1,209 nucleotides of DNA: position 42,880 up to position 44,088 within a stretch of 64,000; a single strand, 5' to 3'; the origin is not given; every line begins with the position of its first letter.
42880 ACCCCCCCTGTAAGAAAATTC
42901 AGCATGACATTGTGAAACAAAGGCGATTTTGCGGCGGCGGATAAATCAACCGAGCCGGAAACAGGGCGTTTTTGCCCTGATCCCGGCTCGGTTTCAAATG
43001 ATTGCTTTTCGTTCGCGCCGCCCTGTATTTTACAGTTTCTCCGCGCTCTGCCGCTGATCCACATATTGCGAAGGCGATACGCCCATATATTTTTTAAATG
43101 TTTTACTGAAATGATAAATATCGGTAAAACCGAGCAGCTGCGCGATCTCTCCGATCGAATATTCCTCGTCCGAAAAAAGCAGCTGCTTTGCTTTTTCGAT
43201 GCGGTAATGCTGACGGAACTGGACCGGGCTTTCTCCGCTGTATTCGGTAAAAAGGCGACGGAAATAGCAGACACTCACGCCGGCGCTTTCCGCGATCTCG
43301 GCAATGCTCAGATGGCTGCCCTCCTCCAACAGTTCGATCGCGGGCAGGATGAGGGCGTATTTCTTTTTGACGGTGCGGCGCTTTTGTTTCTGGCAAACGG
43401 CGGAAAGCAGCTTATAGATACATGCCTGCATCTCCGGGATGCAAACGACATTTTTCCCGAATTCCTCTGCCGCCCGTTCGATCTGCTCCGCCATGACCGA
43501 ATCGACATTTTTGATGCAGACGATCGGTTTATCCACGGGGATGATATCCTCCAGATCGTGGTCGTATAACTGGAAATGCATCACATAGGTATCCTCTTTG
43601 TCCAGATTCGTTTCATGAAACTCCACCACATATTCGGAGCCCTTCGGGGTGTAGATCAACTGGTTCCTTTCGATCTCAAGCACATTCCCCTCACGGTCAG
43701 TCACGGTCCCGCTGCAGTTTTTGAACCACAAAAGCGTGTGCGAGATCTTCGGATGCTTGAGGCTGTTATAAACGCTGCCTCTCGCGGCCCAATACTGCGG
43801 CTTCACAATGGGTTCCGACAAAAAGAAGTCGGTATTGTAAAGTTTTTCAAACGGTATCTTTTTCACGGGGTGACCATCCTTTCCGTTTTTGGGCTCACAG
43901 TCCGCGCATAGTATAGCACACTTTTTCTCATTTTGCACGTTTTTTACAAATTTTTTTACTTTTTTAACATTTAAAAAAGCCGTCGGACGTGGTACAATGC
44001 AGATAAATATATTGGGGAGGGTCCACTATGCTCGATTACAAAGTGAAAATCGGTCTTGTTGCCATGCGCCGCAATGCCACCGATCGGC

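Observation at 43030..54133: AraC-linked ten-gene carbohydrate locus with an enzyme combination I cannot map to a described pathway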

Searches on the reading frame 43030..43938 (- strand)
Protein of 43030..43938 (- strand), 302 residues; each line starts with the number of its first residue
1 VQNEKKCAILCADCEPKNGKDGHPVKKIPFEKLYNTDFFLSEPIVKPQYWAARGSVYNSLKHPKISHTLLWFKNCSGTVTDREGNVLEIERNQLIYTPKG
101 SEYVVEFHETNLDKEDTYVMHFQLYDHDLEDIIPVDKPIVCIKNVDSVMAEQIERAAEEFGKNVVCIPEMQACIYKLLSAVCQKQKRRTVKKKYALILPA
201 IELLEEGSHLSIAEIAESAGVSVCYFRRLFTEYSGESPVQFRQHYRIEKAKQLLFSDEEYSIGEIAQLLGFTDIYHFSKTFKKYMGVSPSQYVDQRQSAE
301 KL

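Call 3: search_protein_families(library=pfam, proteins=[window:43030-43938:-])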
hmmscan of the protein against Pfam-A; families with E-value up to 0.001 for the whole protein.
window:43030-43938:- (302 aa): 2 families
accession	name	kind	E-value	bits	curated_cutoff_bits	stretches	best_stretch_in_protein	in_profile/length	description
PF12833.13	HTH_18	-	2.4e-22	79.5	33.6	1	215-293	1-78/80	Helix-turn-helix domain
PF00165.29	HTH_AraC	-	3.4e-21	75.3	26.6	2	259-293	8-41/42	Bacterial regulatory helix-turn-helix proteins, AraC family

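Call 4: search_protein_families(library=ncbifam, proteins=[window:43030-43938:-])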
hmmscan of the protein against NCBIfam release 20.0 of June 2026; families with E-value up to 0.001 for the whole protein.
window:43030-43938:- (302 aa): 30 families (the best 25 are shown)
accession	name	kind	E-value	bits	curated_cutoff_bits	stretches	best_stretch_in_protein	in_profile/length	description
NF049932.1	TranspRegBtr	equivalog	5.4e-17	61.5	900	1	162-298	136-268/531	bacillibactin transport transcriptional regulator Btr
NF007860.0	PRK10572.1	equivalog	1.3e-16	60.3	208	1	179-298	167-287/292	arabinose operon transcriptional regulator AraC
TIGR04094.1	adjacent_YSIRK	equivalog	2.3e-16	59.7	200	1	209-292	301-382/383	YSIRK-targeted surface antigen transcriptional regulator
NF007243.0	PRK09685.1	equivalog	1.2e-13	51.2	199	1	173-294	177-300/303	transcriptional regulator FeaR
NF006902.0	PRK09393.1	equivalog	7.5e-13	48.4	425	1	207-297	234-323/327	transcriptional regulator FtrA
NF052371.1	TransRegGbdRPseu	equivalog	4.2e-12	45.8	480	1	203-292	233-323/365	choline metabolism transcriptional regulator GbdR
NF041686.2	ant_diox_reg_AndR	equivalog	8.9e-12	45.2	350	1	200-295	222-320/321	anthranilate 1,2-dioxygenase regulatory protein AndR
NF047455.1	TF_Staph_AryK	equivalog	1.6e-11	43.2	850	1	208-300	172-263/759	transcriptional regulator AryK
NF047788.1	TransRegPocR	equivalog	2.1e-11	43.7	500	1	207-299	203-294/296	transcriptional regulator PocR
NF010028.0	PRK13503.1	equivalog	1.6e-09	37.5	288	1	150-298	128-275/278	HTH-type transcriptional activator RhaS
NF033869.1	viru_reg_Rsp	equivalog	1.8e-09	36.6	400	1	144-294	96-247/701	AraC family transcriptional regulator Rsp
NF049968.1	QhpR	equivalog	2e-09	37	250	1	209-292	202-283/284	AraC-like transcriptional regulator QhpR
TIGR02297.1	HpaA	equivalog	6.1e-09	35.5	274.65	1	154-294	144-286/287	4-hydroxyphenylacetate catabolism regulatory protein HpaA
NF007693.0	PRK10371.1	equivalog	8.6e-09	35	253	1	209-296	214-300/309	transcriptional regulator MelR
NF052534.1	RzbtTranRegRhrA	equivalog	4.3e-08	32.8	500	1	177-292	192-307/312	rhizobactin biosynthesis transcriptional regulator RhrA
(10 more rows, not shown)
